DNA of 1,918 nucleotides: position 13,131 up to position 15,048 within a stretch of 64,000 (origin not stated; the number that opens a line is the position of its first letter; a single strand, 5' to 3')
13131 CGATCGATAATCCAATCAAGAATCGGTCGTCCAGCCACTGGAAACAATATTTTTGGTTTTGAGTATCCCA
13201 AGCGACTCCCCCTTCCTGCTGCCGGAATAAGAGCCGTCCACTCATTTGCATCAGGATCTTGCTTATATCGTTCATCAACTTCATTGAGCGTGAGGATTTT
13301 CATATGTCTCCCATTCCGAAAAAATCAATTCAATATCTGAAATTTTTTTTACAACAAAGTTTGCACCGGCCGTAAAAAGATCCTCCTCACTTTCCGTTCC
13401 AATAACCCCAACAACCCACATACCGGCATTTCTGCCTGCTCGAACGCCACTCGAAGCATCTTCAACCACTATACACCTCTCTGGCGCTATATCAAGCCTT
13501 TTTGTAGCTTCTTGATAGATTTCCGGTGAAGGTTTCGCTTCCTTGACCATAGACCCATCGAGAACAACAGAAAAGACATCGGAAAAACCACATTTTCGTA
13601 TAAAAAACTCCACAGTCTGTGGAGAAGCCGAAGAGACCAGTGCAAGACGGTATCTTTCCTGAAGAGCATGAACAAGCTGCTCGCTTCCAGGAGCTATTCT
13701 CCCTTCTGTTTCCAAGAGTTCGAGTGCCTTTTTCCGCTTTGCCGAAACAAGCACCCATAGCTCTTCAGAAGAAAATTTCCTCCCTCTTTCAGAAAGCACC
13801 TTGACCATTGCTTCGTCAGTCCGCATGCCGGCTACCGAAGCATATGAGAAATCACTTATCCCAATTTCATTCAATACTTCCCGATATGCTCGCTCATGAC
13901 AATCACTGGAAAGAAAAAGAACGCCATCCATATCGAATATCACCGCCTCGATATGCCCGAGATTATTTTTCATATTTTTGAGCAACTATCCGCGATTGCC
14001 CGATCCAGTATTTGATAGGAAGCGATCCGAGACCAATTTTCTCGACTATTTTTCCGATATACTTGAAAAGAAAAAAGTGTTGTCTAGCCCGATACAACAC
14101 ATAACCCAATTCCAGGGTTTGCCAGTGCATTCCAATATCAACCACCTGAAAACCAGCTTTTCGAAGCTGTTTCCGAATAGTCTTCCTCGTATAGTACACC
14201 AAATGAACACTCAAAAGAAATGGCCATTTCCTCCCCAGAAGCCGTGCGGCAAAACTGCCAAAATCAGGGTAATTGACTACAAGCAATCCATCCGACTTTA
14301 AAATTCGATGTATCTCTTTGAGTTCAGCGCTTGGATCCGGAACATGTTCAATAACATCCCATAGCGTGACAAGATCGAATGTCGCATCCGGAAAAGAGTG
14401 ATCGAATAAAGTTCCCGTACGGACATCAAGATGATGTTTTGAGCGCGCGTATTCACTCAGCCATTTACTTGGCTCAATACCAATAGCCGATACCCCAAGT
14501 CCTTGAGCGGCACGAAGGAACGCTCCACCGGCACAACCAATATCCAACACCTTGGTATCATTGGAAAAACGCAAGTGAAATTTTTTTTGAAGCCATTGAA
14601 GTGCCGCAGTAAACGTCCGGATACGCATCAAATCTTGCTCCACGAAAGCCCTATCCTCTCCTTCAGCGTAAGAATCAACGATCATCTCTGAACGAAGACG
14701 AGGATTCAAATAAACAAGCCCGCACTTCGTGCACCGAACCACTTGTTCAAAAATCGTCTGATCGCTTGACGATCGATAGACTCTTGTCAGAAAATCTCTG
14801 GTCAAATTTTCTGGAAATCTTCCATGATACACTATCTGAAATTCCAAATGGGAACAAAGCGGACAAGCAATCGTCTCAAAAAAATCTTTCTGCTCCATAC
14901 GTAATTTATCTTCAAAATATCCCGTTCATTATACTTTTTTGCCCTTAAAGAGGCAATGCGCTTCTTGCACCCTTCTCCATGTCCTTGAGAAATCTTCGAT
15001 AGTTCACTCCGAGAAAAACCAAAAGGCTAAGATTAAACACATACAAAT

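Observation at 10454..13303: Tri-domain fusion of a nucleotidyltransferase, a CofD/YvcK-family domain and a GT2 glycosyltransferase in a glycan operon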

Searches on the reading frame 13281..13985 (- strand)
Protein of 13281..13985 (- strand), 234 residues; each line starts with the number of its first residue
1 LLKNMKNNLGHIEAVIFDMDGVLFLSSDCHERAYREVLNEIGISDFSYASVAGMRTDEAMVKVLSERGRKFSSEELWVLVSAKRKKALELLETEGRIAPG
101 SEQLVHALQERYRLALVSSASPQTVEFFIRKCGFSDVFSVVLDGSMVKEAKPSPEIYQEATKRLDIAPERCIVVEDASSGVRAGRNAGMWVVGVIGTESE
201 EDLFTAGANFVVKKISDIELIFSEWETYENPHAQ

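Call 6: search_protein_families(library=pfam, proteins=[window:13281-13985:-], max_evalue=0.01)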
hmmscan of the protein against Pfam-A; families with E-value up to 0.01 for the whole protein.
window:13281-13985:- (234 aa): 4 families
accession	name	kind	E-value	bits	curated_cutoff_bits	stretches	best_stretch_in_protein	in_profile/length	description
PF00702.32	Hydrolase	-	8e-29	101.8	26.4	1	12-188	1-191/191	haloacid dehalogenase-like hydrolase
PF13419.12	HAD_2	-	2e-27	96.9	23.8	1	15-194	1-178/178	Haloacid dehalogenase-like hydrolase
PF13242.12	Hydrolase_like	-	2e-07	31.3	22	1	151-217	4-74/75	HAD-hyrolase-like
PF12710.13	HAD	-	2.5e-05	25.2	27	1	15-155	1-152/189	haloacid dehalogenase-like hydrolase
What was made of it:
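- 13281..13985 (-): HAD-IA hydrolase of the beta-phosphoglucomutase family; a core cassette member. Pfam HAD_2 and Hydrolase hits (call 6).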

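Call 7: search_protein_families(library=ncbifam, proteins=[window:13281-13985:-], max_evalue=0.01)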
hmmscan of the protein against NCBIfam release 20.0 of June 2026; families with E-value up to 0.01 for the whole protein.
window:13281-13985:- (234 aa): 37 families (the best 25 are shown)
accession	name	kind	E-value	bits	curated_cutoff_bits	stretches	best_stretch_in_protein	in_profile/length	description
TIGR02009.1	PGMB-YQAB-SF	subfamily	7.6e-36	124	153.35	1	12-194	1-186/186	beta-phosphoglucomutase family hydrolase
TIGR01990.1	bPGM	equivalog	4.7e-33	114.7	189.4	1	12-194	1-186/187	beta-phosphoglucomutase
NF008087.0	PRK10826.1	equivalog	3.8e-24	85.5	191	1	11-214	6-211/222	hexitol phosphatase HxpB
NF053653.1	InDiPhoBT2121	equivalog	8e-24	84.4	245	1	13-218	2-211/216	inorganic diphosphatase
NF008000.0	PRK10725.1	equivalog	7.7e-20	71.8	215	1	13-194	6-185/188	fructose-1-phosphate/6-phosphogluconate phosphatase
TIGR01509.1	HAD-SF-IA-v3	subfamily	3.2e-19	69.6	29.4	1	86-194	55-154/154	HAD-IA family hydrolase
NF009804.0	PRK13288.1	equivalog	4.6e-19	68.7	218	1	11-223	2-211/215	pyrophosphatase PpaX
TIGR02253.1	CTE7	subfamily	1.7e-18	67.2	169.75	1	12-217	2-219/221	TIGR02253 family HAD-type hydrolase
TIGR01449.2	PGP_bact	equivalog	2.5e-18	66.4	180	1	15-195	1-185/213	phosphoglycolate phosphatase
NF009695.0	PRK13222.1-2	equivalog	4.5e-18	65.6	225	1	10-220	4-220/226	phosphoglycolate phosphatase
NF008610.0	PRK11587.1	equivalog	2.3e-16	59.8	282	1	14-219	5-204/219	sugar phosphatase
TIGR01454.1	AHBA_synth_RP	hypoth_equivalog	1.2e-15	57.7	246.65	1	15-218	1-199/205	AHBA synthesis associated protein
NF007854.0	PRK10563.1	equivalog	3.8e-15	56.2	211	1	11-192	3-183/221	6-phosphogluconate phosphatase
NF046057.1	bifunc_MtlD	equivalog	3.6e-13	48.8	800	1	11-217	6-214/683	bifunctional mannitol-1-phosphate dehydrogenase/phosphatase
TIGR01422.2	phosphonatase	equivalog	1.6e-12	47.2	220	1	65-200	67-205/251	phosphonoacetaldehyde hydrolase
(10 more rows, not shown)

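Call 74: search_solved_structures(query=window:13281-13985:-, max_evalue=1e-8, show_alignments=2)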
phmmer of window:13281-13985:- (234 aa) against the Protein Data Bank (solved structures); distinct sequences matched with E-value up to 1e-8: 43.
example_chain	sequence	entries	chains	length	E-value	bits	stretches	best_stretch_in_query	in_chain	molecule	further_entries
4gib_A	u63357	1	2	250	1.1e-22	83.6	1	11-199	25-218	Beta-phosphoglucomutase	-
3nas_A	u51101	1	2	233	2.2e-22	82.7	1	12-229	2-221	beta-phosphoglucomutase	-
4uar_A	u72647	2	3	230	8.7e-22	80.7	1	12-208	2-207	Protein CbbY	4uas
4uat_A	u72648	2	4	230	4.3e-21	78.4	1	12-208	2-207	Protein CbbY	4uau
3kbb_A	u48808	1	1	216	5.4e-21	78.1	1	12-214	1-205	Phosphorylated carbohydrates phosphatase TM_1254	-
6hdi_A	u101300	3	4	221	8.8e-20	74.1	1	13-198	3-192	Beta-phosphoglucomutase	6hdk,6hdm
1lvh_A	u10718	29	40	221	1.2e-19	73.7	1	13-198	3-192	beta-phosphoglucomutase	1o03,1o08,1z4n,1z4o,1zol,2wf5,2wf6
6h8y_A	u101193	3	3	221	1.2e-19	73.7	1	13-198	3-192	Beta-phosphoglucomutase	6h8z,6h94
6hdh_A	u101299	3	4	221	1.2e-19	73.7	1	13-198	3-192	Beta-phosphoglucomutase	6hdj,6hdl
5olw_A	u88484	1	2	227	1.2e-19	73.7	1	13-198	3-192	Beta-phosphoglucomutase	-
3fm9_A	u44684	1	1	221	2.3e-19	72.8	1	13-198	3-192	Beta-phosphoglucomutase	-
6i03_A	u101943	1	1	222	5.5e-19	71.6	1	13-198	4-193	Beta-phosphoglucomutase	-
5ok0_A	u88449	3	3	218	5.8e-19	71.5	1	13-198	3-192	Beta-phosphoglucomutase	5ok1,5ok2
5ojz_A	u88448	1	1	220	5.9e-19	71.4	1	13-198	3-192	Beta-phosphoglucomutase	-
6hdf_A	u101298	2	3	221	5.9e-19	71.4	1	13-198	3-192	Beta-phosphoglucomutase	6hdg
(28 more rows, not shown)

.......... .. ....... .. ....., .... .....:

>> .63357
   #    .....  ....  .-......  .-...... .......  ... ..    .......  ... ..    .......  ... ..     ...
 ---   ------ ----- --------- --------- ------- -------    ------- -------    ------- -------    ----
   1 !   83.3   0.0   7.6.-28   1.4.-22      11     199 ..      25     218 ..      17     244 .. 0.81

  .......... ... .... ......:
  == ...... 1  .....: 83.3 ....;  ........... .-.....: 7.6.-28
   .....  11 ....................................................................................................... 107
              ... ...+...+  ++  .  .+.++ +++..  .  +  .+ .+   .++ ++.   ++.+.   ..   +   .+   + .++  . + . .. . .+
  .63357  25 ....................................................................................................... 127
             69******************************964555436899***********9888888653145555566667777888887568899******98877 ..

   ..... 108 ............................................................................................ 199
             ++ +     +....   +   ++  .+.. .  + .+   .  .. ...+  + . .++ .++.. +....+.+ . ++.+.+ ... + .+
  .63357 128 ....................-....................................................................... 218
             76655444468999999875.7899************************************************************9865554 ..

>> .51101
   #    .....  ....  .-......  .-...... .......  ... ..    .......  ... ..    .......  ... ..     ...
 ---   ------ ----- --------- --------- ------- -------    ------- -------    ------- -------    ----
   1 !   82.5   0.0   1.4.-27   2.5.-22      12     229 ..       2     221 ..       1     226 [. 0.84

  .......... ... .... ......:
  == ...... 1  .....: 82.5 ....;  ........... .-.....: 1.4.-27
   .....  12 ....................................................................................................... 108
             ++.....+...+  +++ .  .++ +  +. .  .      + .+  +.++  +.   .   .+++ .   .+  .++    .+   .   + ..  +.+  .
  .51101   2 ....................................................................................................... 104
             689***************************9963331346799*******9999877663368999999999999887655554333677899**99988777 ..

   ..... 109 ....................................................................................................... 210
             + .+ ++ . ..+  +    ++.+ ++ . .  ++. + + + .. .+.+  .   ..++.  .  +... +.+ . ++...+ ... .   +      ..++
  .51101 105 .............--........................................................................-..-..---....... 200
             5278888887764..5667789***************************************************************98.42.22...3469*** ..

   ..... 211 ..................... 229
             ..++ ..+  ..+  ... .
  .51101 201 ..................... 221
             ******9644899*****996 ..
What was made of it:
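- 13281..13985 (-): The best PDB hits are beta-PGMs at E 1e-22, followed by CbbY and the BT2127-type pyrophosphatase (call 74).
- HAD relatives include a HAD-type inorganic pyrophosphatase (calls 7, 74).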

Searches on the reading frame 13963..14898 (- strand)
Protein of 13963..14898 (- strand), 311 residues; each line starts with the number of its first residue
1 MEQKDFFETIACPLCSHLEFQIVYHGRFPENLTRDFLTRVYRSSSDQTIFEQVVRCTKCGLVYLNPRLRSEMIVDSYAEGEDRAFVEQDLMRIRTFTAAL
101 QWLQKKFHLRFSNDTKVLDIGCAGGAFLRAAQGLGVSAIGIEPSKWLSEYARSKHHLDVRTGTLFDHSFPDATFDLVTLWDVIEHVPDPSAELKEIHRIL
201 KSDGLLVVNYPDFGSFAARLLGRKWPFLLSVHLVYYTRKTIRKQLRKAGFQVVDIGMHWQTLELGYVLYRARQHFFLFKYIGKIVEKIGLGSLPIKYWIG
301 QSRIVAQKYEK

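Call 6: search_protein_families(library=pfam, proteins=[window:13963-14898:-], max_evalue=0.01)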
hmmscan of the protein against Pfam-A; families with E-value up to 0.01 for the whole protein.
window:13963-14898:- (311 aa): 10 families
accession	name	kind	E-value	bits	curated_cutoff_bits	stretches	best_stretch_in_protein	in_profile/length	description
PF13489.12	Methyltransf_23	-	7.4e-30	104.3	27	1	109-254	18-163/164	Methyltransferase domain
PF08241.18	Methyltransf_11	-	2.6e-18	66.9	21.2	1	118-208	1-95/95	Methyltransferase domain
PF13649.12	Methyltransf_25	-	5.6e-14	53.1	27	1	117-204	1-97/97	Methyltransferase domain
PF08242.18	Methyltransf_12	-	2.2e-11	44.8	30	1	118-206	1-98/98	Methyltransferase domain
PF13847.12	Methyltransf_31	-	6.1e-11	42.6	27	1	113-212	3-113/145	Methyltransferase domain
PF07021.18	MetW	-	1.6e-07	31.6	21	1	114-220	14-119/193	Methionine biosynthesis protein MetW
PF08003.17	Methyltransf_9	-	0.00015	21.3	23.8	1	100-209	102-218/315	Protein of unknown function (DUF1698)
PF01209.24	Ubie_methyltran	-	0.00047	20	20.1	1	167-208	110-151/233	ubiE/COQ5 methyltransferase family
PF02353.26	CMAS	-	0.0013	18.5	27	1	109-208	58-164/273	Mycolic acid cyclopropane synthetase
PF01728.25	FtsJ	-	0.0057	17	24.1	1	100-157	9-67/181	FtsJ-like methyltransferase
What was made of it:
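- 13963..14898 (-): SAM-dependent methyltransferase with an N-terminal Cys4 ribbon; a frequent accessory gene. Methyltransf_23 at E 7e-30 (call 6).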

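Call 7: search_protein_families(library=ncbifam, proteins=[window:13963-14898:-], max_evalue=0.01)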
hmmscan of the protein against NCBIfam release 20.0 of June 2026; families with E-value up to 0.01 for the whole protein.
window:13963-14898:- (311 aa): 26 families (the best 25 are shown)
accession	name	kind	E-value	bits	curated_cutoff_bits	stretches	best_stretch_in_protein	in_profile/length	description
NF045667.1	MTase_DVU1556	equivalog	5.3e-15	55.5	155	1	109-254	18-164/213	DVU_1556 family methyltransferase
TIGR01983.1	UbiG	equivalog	7.9e-11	41.7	102.95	1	110-208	46-151/228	bifunctional 2-polyprenyl-6-hydroxyphenol methylase/3-demethylubiquinol 3-O-methyltransferase UbiG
NF043040.1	corrin_prot_MT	hypoth_equivalog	4.5e-08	32.8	180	1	100-252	27-198/216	corrinoid protein-associated methyltransferase CpaM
NF001244.0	PRK00216.1-5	equivalog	1.3e-07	31.2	216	1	100-208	34-153/236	bifunctional demethylmenaquinone methyltransferase/2-methoxy-6-polyprenyl-1,4-benzoquinol methylase UbiE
NF041675.1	sarc_dimgly_tmase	equivalog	4.5e-07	30.1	550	1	111-261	64-221/278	sarcosine/dimethylglycine N-methyltransferase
TIGR02081.1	metW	equivalog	4.7e-07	29.5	189.5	1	113-220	13-119/194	methionine biosynthesis protein MetW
NF008686.0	PRK11705.1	equivalog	4.7e-07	29.2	400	1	101-208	157-265/383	cyclopropane fatty acyl phospholipid synthase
TIGR04345.1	ovoA_Cterm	equivalog_domain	5.1e-07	29.5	170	1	173-210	134-171/242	putative 4-mercaptohistidine N1-methyltransferase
TIGR01934.1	MenG_MenH_UbiE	subfamily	9.6e-07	28.3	158.35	1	108-208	33-141/223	ubiquinone/menaquinone biosynthesis methyltransferase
TIGR00452.1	TIGR00452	equivalog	1.1e-06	27.7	275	1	100-209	104-220/316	tRNA 5-methoxyuridine(34)/uridine 5-oxyacetic acid(34) synthase CmoB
NF001243.0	PRK00216.1-4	equivalog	3.2e-06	26.7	235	1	95-207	28-150/237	demethylmenaquinone methyltransferase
NF011650.0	PRK15068.1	equivalog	2.2e-05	23.5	209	1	101-209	110-226/324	tRNA 5-methoxyuridine(34)/uridine 5-oxyacetic acid(34) synthase CmoB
NF041537.1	ArsM_AhpD_UU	exception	2.5e-05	23.2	510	1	113-208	76-180/345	arsenite methyltransferase/AhpD domain selenoprotein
NF001241.0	PRK00216.1-2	equivalog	3.1e-05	23.7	327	1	108-209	46-148/231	demethylmenaquinone methyltransferase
TIGR02752.1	MenG_heptapren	equivalog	3.6e-05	23.4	419.85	1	97-207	28-148/231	demethylmenaquinone methyltransferase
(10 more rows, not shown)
